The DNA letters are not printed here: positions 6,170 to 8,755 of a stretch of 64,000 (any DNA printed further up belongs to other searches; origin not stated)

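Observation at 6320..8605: Solute-binding protein fused in-frame to its MalF-type permease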

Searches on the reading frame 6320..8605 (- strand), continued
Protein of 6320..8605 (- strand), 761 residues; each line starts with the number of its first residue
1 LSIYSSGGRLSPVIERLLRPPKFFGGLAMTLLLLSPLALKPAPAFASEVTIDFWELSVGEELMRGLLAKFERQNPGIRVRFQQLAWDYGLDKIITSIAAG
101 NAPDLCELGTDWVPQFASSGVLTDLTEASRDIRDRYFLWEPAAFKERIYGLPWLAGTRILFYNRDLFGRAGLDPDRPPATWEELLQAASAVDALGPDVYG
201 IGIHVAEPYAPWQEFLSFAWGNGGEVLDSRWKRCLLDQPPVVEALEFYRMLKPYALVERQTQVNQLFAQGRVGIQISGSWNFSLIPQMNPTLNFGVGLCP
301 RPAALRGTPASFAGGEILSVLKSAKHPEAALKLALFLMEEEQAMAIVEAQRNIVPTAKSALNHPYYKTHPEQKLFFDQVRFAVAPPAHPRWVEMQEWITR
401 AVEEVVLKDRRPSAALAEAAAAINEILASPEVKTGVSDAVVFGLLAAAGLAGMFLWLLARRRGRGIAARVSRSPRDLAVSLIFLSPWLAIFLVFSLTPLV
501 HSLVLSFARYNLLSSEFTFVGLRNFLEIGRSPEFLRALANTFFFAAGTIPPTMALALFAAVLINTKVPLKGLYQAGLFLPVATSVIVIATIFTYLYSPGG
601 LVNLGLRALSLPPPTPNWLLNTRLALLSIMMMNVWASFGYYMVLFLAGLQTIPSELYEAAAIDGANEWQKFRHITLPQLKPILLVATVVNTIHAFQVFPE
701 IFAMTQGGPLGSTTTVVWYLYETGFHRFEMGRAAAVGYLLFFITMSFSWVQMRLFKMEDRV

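Call 48: search_protein_representatives(protein=window:6323-8605:-)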
Query: 761 residues. Proteins with E-value up to 0.001 (for the whole library): 62390; up to 1e-10: 28582; up to 1e-30: 3624. The best 150 are listed.
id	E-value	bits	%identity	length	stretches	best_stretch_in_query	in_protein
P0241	5.8e-270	914.2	55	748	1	31-758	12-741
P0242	1.7e-179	615.0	41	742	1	40-759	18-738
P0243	4.6e-171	587.2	53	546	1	226-760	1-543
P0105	3.0e-168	577.8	38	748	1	47-756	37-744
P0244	7.0e-150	517.1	40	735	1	42-754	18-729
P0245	3.2e-149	514.9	42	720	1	52-745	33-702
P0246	1.5e-141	489.6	57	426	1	344-757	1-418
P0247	9.6e-138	477.0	37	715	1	42-752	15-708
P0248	1.1e-129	450.4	36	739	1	29-751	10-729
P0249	7.1e-119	414.6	36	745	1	50-759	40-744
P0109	7.5e-119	414.5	49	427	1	47-432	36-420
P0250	5.6e-111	388.5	34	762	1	28-756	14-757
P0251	1.6e-110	387.0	35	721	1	27-742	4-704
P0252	2.9e-110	386.1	34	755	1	37-757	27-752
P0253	1.4e-104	367.3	41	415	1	46-427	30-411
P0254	2.5e-98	346.7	32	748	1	44-754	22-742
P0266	1.1e-86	308.2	32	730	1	46-751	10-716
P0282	3.4e-75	270.2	29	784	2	39-603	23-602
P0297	1.9e-68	247.8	33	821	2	386-754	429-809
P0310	6.3e-66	239.5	28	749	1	27-756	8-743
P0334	1.2e-60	222.1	32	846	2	91-604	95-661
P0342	1.9e-59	218.1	37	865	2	395-756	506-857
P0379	1.1e-54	202.4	31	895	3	615-757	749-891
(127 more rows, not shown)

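Call 49: list_cluster_members(proteins=[P0247, P0250, P0254, P0266, P0282, P0297, P0310, P0334, P0342, P0379])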
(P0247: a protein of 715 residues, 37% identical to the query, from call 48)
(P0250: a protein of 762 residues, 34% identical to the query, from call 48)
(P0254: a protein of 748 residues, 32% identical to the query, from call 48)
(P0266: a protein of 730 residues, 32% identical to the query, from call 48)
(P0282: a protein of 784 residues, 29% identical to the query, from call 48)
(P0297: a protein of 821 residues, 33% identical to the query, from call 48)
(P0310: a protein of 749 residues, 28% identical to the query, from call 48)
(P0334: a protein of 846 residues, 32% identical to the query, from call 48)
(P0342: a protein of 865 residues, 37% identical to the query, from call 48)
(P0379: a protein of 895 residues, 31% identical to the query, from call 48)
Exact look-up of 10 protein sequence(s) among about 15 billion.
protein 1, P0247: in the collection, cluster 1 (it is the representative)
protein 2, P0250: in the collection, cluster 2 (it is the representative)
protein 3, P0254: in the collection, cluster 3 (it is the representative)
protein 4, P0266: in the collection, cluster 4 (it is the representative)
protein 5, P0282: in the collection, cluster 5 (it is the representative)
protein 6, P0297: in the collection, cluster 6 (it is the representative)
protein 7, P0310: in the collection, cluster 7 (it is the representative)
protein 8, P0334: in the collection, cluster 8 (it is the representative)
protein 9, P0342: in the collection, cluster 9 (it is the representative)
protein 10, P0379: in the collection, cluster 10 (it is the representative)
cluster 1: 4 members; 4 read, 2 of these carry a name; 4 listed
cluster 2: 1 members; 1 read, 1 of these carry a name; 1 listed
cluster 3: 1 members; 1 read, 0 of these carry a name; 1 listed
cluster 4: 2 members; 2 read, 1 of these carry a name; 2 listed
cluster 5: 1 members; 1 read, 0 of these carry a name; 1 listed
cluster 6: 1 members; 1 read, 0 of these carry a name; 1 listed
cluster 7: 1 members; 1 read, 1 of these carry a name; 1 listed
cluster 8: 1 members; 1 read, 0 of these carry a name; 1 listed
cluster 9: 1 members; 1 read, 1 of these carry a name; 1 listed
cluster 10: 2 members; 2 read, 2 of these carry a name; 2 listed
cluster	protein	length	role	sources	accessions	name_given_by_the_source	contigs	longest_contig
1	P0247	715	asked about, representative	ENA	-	-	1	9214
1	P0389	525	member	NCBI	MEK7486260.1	MAG: extracellular solute-binding protein, partial [Planctomycetota bacterium]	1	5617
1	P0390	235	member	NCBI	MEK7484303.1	MAG: sugar ABC transporter permease, partial [Planctomycetota bacterium]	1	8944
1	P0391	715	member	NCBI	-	-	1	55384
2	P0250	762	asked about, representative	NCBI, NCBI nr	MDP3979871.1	MAG: extracellular solute-binding protein [Chlamydiota bacterium] | extracellular solute-binding protein [Chlamydiota bacterium]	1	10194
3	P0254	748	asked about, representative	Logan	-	-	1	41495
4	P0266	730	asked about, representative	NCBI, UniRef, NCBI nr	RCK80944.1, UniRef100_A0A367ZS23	MAG: N-Acetyl-D-glucosamine ABC transport system, permease protein 1 [Candidatus ... | N-Acetyl-D-glucosamine ABC transport system, permease protein 1 n=1 Tax=Candidatus ...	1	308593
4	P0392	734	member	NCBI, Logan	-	-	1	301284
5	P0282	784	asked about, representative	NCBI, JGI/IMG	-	-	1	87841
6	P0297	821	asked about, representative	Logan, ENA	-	-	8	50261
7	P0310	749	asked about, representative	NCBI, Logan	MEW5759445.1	MAG: extracellular solute-binding protein [Candidatus Thermoplasmatota archaeon]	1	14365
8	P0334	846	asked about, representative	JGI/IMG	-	-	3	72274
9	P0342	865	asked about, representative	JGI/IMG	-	multiple sugar transport system permease protein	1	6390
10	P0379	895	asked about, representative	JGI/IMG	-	multiple sugar transport system substrate-binding protein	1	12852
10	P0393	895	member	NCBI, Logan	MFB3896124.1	MAG: extracellular solute-binding protein [bacterium]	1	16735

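Call 51: search_protein_families(library=ncbifam, proteins=[window:6323-8605:-], max_evalue=0.001)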
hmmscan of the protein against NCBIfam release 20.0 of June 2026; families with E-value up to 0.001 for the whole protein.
window:6323-8605:- (761 aa): 18 families
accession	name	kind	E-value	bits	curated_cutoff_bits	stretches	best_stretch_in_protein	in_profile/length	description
NF007852.0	PRK10561.1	equivalog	2e-36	126.4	335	1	480-755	14-288/295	sn-glycerol-3-phosphate ABC transporter permease UgpA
NF040931.1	ABC_arch_GlcT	equivalog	1.9e-26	93.3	360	1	490-744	7-260/278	glucose ABC transporter permease GlcT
NF008232.0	PRK10999.1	equivalog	2.9e-23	82.4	392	1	519-758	264-518/520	maltose ABC transporter permease MalF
TIGR03262.1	PhnU2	equivalog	5.7e-17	61.6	593.25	1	488-742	11-244/546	putative 2-aminoethylphosphonate ABC transporter permease subunit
NF053763.1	ABCarbgalBndGanS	equivalog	8.6e-16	57.7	700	2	263-426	255-414/420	galactooligosaccharide ABC transporter substrate-binding protein GanS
NF008211.0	PRK10974.1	equivalog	1.3e-14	53.7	411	1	48-360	26-355/439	sn-glycerol-3-phosphate ABC transporter substrate-binding protein UgpB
NF007011.0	PRK09474.1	equivalog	8.6e-12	44.6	291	1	69-423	52-394/396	maltose/maltodextrin ABC transporter substrate-binding protein MalE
TIGR02139.1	permease_CysT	equivalog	9.5e-09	35.2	246.1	1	500-746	15-250/265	sulfate ABC transporter permease subunit CysT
NF008231.0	PRK10998.1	equivalog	3e-08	33.6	261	1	625-699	165-231/296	maltose ABC transporter permease MalG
TIGR00969.1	3a0106s02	subfamily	5.1e-08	32.7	240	1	494-745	20-260/272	sulfate ABC transporter permease subunit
TIGR02140.1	permease_CysW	equivalog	1.3e-07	31.4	329.1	1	504-745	16-246/261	sulfate ABC transporter permease subunit CysW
NF011624.0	PRK15050.1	equivalog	6.3e-07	28.8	247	1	478-695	22-230/297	2-aminoethylphosphonate ABC transporter permease subunit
NF006954.0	PRK09433.1-5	equivalog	6.5e-06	25.1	821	1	534-729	52-231/530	thiamine/thiamine pyrophosphate ABC transporter permease ThiP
TIGR01581.1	Mo_ABC_porter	hypoth_equivalog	1.1e-05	25.1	210.3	1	559-744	45-219/225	ABC transporter permease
TIGR03850.1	bind_CPR_0540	equivalog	1.4e-05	23.9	299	0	51-110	38-95/437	carbohydrate ABC transporter substrate-binding protein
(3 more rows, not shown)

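Call 53: predict_structure(alignment_id=A3)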
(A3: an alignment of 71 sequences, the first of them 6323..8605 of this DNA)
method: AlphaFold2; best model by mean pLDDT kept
length: 761 residues; sequences in the alignment: 71
mean_pLDDT: 89.4   pTM: 0.85
mean pLDDT of the five models: 89.4, 87.8, 87.8, 87.5, 86.0
residues with pLDDT >= 90: 529; 70-90: 161; 50-70: 58; < 50: 13
segments of 3 or more residues with pLDDT < 50: 1-10
pLDDT, mean of each block of 10 residues (from residue 1): 42 57 64 65 70 96 98 98 91 91 96 94 97 96 96 96 98 98 99 96 93 96 97 97 98 96 95 95 93 97 97 94 97 98 96 95 96 95 94 94 96 98 93 72 83 85 59 80 89 87 92 86 94 95 95 94 82 71 76 88 95 91 93 89 93 95 95 94 92 77 78 92 87 95 92 75 40
secondary structure, 60 per line:
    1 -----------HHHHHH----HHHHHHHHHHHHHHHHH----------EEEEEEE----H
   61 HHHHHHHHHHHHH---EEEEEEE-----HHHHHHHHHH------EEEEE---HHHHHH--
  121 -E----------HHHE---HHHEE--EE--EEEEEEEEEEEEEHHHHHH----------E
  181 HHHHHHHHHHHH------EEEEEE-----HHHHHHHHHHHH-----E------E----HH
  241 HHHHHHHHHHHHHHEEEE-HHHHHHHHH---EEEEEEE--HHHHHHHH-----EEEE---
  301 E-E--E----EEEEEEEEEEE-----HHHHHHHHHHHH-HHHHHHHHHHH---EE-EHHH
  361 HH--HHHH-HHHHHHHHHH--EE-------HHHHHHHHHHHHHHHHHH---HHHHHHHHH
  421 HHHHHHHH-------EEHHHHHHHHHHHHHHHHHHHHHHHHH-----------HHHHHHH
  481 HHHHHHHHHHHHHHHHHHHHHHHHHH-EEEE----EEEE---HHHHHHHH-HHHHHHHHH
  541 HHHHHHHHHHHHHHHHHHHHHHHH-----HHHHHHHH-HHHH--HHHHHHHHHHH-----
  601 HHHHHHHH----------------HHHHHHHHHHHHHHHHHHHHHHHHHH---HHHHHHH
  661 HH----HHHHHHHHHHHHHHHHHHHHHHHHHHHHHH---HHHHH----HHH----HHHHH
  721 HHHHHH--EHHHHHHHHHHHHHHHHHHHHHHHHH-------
elements in order (helices of 4 or more, strands of 3 or more residues): H12-17 H22-38 E49-55 H60-73 E77-83 H89-98 E105-109 H113-118 E151-163 H164-169 H181-192 E199-204 H210-221 H239-254 E255-258 H260-268 E272-278 H281-288 E294-297 E311-321 H327-338 H340-350 H358-362 H365-368 H370-379 H391-408 H412-428 H438-462 H474-506 E508-511 E516-519 H523-530 H532-564 H570-577 H579-582 H585-595 H601-608 H625-650 H654-662 H667-696 H700-704 H716-726 H730-754

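Call 59: fold_search(model_id=the predicted structure, library=pdb)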
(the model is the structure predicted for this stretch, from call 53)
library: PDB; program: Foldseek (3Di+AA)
matches with E <= 10: 1413; with E <= 0.001: 1092
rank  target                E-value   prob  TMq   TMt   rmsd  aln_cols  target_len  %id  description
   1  5ci5_B                4.6e-26  1.00  0.44  0.81   3.4       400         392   30  Crystal Structure of an ABC transporter Solute Binding Protein from Thermotoga Lettingae TMO (Tlet_1705, TARGET EFI-51 (released 2015-07-22)
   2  5ci5_A                2.4e-24  1.00  0.44  0.81   3.6       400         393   30  Crystal Structure of an ABC transporter Solute Binding Protein from Thermotoga Lettingae TMO (Tlet_1705, TARGET EFI-51 (released 2015-07-22)
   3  9xf5_A                5.0e-23  1.00  0.44  0.84   3.1       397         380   27  Cycloisomaltooligosaccharide binding protein in complex with cycloisomaltooctaose (released 2026-03-25)
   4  9xfu_A                1.0e-22  1.00  0.44  0.83   3.0       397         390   27  Cycloisomaltooligosaccharide binding protein in complex with isomaltoheptaose (released 2026-03-25)
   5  4qsd_A                1.1e-22  1.00  0.43  0.80   3.7       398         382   25  Crystal structure of atu4361 sugar transporter from Agrobacterium Fabrum C58, target efi-510558, with bound sucrose (released 2014-08-06)
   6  7x0m_B                1.8e-22  1.00  0.45  0.81   3.2       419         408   22  Crystal structure of sugar binding protein CbpB complexed wtih cellopentaose from Clostridium thermocellum (released 2022-09-14)
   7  3uor_A                2.4e-22  1.00  0.46  0.85   2.5       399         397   29  The structure of the sugar-binding protein MalE from the phytopathogen Xanthomonas citri (released 2011-12-14)
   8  7x0k_B                3.3e-22  1.00  0.45  0.81   3.2       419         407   21  Crystal structure of sugar binding protein CbpB complexed wtih cellotriose from Clostridium thermocellum (released 2022-09-14)
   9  7x0l_A                3.6e-22  1.00  0.45  0.80   3.2       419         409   21  Crystal structure of sugar binding protein CbpB complexed wtih cellotetraose from Clostridium thermocellum (released 2022-09-14)
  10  5f7v_A                5.6e-22  1.00  0.43  0.80   3.6       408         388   24  ABC substrate-binding protein Lmo0181 from Listeria monocytogenes in complex with cycloalternan (released 2016-09-07)
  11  4rjz                  7.7e-22  1.00  0.44  0.85   2.8       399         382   26  Crystal structure of ATU4361 sugar transporter from Agrobacterium fabrum C58, target EFI-510558, an open conformation (released 2014-11-05)
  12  5yse_A                8.4e-22  1.00  0.44  0.83   3.2       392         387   24  Crystal structure of beta-1,2-glucooligosaccharide binding protein in complex with sophorotetraose (released 2018-05-02)
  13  7x0i_A                9.2e-22  1.00  0.45  0.80   3.3       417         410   21  Crystal structure of sugar binding protein CbpB from Clostridium thermocellum (released 2022-09-14)
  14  4qrz_A                1.0e-21  1.00  0.43  0.80   3.7       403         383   24  Crystal structure of sugar transporter atu4361 from agrobacterium fabrum c58, target efi-510558, with bound maltotrios (released 2014-07-16)
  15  5ysf_A                1.2e-21  1.00  0.44  0.82   3.3       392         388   24  Crystal structure of beta-1,2-glucooligosaccharide binding protein in complex with sophoropentaose (released 2018-05-02)
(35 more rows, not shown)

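Call 70: find_encoding_contigs(protein=P0001, flank=10000, max_places=2)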
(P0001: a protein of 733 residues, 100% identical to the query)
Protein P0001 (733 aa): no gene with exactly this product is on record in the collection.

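Call 78: search_protein_families(library=ncbifam, proteins=[L001:14711-15883:+, L001:18312-20687:+, L001:20694-22085:+, L001:15883-16875:+], max_evalue=0.00001)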
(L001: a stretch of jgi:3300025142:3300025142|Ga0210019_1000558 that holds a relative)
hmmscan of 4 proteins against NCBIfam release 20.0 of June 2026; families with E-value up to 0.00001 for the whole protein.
L001:14711-15883:+ (391 aa): 42 families (the best 25 are shown)
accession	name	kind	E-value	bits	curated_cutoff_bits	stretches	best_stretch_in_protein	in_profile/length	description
TIGR00221.1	nagA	equivalog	2.6e-101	339.3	225.65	1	5-387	9-379/380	N-acetylglucosamine-6-phosphate deacetylase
NF008371.0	PRK11170.1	equivalog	1.1e-69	235.2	483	1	1-389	1-378/382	N-acetylglucosamine-6-phosphate deacetylase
NF011990.0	PRK15446.2-6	subfamily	1.7e-15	56.7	233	1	336-390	325-382/390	alpha-D-ribose 1-methylphosphonate 5-triphosphate diphosphatase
NF058538.1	ergo_util_ErtD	equivalog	1.7e-12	46.9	600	1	326-378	340-391/446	hydantoin-5-propionate amidohydrolase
NF006689.0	PRK09237.1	equivalog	1.3e-11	43.7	371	1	319-376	282-337/383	amidohydrolase/deacetylase family metallohydrolase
TIGR02318.1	phosphono_phnM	equivalog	1.5e-11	43.8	390.55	1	337-390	320-375/376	phosphonate metabolism protein PhnM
TIGR01178.1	ade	equivalog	3e-11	42.5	472.5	1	323-390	263-330/552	adenine deaminase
TIGR02967.1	guan_deamin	equivalog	6.5e-11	41.8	375.4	0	13-67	2-53/401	guanine deaminase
NF004839.0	PRK06189.1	equivalog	9.7e-11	40.9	631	1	318-381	334-396/451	allantoinase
NF006560.0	PRK09061.1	subfamily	1.3e-10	40.2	340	1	323-377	408-467/517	amidohydrolase family protein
NF011987.0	PRK15446.2-3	subfamily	1.4e-10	40.6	253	1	331-389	321-382/395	alpha-D-ribose 1-methylphosphonate 5-triphosphate diphosphatase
TIGR02033.1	D-hydantoinase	equivalog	1.7e-10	40.5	393.25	1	328-378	349-399/454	dihydropyrimidinase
NF009941.0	PRK13404.1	subfamily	3e-10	39.4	647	1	318-380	346-408/478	dihydropyrimidinase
NF011986.0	PRK15446.2-2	equivalog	5.3e-10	38.7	465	0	323-377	308-362/406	alpha-D-ribose 1-methylphosphonate 5-triphosphate diphosphatase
NF006679.0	PRK09228.1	subfamily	7.3e-10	38.2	351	0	13-66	27-77/433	guanine deaminase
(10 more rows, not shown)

L001:18312-20687:+ (792 aa): 0 families

L001:20694-22085:+ (464 aa): 7 families
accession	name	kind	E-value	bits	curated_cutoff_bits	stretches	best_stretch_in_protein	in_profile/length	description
TIGR03990.1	Arch_GlmM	equivalog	2.9e-154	514.2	439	1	5-454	4-441/444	phosphoglucosamine mutase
TIGR01455.1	glmM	equivalog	1.2e-65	221.9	447.55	1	6-453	2-436/442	phosphoglucosamine mutase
NF007088.0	PRK09542.1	equivalog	1.8e-63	215.1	618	1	9-455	16-451/456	phosphomannomutase/phosphoglucomutase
NF046027.1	PhglucPhmanMutPgmG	equivalog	2.8e-59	201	600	1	10-448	15-440/460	phosphoglucomutase/phosphomannomutase PgmG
NF011943.0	PRK15414.1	subfamily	5.7e-34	117.9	801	1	10-445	12-441/456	phosphomannomutase CpsG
TIGR01132.1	pgm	equivalog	9.7e-22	77.1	778.05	1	3-339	40-397/546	phosphoglucomutase (alpha-D-glucose-1,6-bisphosphate-dependent)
NF005737.0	PRK07564.1-1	equivalog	6.1e-12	44.9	378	1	4-423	15-456/543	alpha-D-glucose phosphate-specific phosphoglucomutase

L001:15883-16875:+ (331 aa): 0 families
